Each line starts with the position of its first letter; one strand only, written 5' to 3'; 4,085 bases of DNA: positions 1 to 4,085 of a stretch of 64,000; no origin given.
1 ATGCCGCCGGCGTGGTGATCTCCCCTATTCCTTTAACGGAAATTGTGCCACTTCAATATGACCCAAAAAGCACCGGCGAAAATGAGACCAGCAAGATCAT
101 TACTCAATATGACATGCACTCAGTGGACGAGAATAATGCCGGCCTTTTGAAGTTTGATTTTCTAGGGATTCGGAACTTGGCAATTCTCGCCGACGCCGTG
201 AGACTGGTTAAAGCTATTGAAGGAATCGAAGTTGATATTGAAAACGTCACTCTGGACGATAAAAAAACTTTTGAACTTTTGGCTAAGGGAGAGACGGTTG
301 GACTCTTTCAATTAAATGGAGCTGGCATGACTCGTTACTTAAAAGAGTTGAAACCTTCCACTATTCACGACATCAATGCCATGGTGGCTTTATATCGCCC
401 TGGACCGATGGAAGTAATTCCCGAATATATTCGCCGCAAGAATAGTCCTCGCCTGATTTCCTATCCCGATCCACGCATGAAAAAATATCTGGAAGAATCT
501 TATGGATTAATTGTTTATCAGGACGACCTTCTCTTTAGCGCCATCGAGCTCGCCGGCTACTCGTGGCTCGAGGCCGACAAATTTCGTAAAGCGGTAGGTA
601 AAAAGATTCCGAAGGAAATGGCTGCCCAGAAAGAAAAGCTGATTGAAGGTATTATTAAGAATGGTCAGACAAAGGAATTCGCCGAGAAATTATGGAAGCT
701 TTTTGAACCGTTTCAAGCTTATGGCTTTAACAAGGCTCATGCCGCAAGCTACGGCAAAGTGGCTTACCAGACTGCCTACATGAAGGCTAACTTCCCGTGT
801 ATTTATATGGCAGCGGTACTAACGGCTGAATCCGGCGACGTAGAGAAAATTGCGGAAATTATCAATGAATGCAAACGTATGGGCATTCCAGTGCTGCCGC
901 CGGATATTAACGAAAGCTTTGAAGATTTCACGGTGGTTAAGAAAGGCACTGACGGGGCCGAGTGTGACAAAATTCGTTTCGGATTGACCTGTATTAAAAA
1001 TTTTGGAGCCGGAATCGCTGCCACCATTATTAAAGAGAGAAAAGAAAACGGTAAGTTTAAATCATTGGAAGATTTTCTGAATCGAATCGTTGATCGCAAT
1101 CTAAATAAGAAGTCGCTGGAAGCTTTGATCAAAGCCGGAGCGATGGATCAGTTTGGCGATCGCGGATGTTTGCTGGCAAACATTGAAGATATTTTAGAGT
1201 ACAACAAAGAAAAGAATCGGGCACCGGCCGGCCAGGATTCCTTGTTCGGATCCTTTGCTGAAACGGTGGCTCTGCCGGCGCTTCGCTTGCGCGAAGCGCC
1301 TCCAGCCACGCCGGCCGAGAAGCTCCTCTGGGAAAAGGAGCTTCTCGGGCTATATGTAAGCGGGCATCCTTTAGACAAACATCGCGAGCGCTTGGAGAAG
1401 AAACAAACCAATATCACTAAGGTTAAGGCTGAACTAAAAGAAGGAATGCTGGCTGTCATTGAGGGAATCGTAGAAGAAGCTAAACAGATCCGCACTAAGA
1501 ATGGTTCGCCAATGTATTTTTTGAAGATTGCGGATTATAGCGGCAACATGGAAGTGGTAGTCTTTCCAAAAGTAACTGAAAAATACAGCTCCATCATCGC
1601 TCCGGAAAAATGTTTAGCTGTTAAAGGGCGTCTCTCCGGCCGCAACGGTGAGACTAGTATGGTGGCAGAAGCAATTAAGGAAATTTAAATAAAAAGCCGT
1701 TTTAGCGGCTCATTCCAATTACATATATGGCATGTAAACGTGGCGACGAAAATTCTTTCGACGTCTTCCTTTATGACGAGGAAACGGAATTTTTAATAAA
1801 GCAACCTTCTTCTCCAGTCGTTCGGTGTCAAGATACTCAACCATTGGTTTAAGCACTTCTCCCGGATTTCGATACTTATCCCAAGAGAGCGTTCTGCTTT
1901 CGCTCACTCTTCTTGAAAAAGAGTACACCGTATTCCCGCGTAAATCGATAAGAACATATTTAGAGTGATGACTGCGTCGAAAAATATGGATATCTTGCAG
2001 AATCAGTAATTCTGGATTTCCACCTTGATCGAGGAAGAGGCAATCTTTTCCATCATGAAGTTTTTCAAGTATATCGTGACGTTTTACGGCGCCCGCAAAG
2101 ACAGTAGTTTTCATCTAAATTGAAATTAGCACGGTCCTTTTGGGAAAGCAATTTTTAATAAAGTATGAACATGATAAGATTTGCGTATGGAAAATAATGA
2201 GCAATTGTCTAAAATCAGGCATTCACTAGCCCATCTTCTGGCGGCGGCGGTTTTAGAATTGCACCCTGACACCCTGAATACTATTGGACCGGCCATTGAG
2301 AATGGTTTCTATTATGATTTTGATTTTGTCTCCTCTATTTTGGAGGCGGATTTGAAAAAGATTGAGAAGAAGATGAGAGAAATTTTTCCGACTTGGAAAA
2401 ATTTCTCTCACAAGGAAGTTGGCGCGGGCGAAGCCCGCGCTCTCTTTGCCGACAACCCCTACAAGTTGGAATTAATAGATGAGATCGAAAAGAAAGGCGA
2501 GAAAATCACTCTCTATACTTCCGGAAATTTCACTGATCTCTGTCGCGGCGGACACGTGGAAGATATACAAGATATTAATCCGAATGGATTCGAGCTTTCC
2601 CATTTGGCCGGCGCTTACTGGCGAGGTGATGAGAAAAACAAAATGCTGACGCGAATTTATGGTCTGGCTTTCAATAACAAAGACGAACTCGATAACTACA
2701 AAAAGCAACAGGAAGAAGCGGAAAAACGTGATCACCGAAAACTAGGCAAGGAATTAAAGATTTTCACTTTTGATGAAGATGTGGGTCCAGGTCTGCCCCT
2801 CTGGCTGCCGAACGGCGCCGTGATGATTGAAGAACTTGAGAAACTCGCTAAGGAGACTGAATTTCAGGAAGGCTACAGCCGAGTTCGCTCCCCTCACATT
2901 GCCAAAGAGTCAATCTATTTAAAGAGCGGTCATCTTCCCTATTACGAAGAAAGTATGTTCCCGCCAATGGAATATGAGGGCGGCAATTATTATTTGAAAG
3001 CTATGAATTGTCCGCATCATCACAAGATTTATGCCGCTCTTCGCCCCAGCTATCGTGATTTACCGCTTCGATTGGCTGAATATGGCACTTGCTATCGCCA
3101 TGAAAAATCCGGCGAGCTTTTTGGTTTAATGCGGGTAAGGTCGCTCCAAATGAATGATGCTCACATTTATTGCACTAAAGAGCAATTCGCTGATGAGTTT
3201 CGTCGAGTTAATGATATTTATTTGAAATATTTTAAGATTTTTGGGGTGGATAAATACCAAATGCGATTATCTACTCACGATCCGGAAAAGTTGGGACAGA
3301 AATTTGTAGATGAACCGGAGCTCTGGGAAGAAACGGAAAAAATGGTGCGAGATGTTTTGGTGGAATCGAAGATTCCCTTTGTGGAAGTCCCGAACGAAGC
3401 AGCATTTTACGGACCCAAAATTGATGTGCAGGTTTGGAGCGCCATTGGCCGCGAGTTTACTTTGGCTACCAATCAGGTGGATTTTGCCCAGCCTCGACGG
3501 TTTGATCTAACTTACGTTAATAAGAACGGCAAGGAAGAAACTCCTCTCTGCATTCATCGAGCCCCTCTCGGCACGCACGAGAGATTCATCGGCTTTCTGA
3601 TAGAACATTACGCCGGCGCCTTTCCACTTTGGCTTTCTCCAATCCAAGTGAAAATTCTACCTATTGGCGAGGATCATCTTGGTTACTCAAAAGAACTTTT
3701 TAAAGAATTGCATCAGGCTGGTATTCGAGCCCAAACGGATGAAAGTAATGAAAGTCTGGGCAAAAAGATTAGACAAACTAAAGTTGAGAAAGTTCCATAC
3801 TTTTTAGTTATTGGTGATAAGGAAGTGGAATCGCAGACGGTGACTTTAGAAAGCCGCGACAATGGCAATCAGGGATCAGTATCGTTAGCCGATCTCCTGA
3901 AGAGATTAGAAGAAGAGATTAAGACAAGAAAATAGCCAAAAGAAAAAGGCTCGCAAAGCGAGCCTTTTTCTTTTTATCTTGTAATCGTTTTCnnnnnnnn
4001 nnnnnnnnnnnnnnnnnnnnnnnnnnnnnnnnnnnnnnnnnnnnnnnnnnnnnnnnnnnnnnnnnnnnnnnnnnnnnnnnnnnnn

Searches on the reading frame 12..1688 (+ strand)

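Call 77: search_protein_families(library=pfam, proteins=[window:12-1688:+], max_evalue=0.00001)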
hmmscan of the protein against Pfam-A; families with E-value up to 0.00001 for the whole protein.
window:12-1688:+ (558 aa): 4 families
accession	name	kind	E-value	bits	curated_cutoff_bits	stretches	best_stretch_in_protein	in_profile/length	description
PF17657.6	DNA_pol3_finger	-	8.2e-50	168.8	22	1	55-218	1-166/166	Bacterial DNA polymerase III alpha subunit finger domain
PF14579.12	HHH_6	-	7.3e-29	100.3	25.6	1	291-382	1-84/90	Helix-hairpin-helix motif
PF01336.31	tRNA_anti-codon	-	1.9e-12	47.4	27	1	482-557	2-74/75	OB-fold nucleic acid binding domain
PF07733.18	DNA_pol3_alpha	-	1.7e-06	28.3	23.9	1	1-52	217-260/260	Bacterial DNA polymerase III alpha NTPase domain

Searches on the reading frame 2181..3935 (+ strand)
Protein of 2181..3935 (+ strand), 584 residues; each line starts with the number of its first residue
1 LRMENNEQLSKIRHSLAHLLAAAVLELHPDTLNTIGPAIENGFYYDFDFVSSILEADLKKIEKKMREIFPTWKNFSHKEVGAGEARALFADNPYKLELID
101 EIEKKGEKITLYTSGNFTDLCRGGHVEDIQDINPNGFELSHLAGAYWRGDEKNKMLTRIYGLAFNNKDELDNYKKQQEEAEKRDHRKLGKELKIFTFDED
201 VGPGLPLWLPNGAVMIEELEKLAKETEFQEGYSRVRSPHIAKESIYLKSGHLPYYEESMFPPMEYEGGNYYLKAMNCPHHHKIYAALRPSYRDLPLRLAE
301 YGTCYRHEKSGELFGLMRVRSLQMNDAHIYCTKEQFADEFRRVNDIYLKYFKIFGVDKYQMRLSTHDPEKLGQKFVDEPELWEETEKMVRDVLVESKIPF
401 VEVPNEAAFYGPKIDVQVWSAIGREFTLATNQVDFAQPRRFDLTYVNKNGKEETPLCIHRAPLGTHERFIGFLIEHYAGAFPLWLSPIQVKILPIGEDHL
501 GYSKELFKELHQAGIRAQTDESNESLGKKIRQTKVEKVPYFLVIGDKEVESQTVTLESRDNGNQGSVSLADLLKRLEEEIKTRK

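Call 77: search_protein_families(library=pfam, proteins=[window:2181-3935:+], max_evalue=0.00001)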
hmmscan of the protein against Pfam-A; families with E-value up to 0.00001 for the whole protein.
window:2181-3935:+ (584 aa): 3 families
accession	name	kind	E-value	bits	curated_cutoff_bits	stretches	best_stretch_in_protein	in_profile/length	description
PF00587.30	tRNA-synt_2b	-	1.7e-41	142.6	29.3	1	268-477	9-179/179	tRNA synthetase class II core domain (G, H, P, S and T)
PF03129.25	HGTP_anticodon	-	1.9e-25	89.3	21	1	489-578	1-93/94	Anticodon binding domain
PF07973.19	tRNA_SAD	-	7.2e-09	35.9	24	1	109-160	1-44/44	Threonyl and Alanyl tRNA synthetase second additional domain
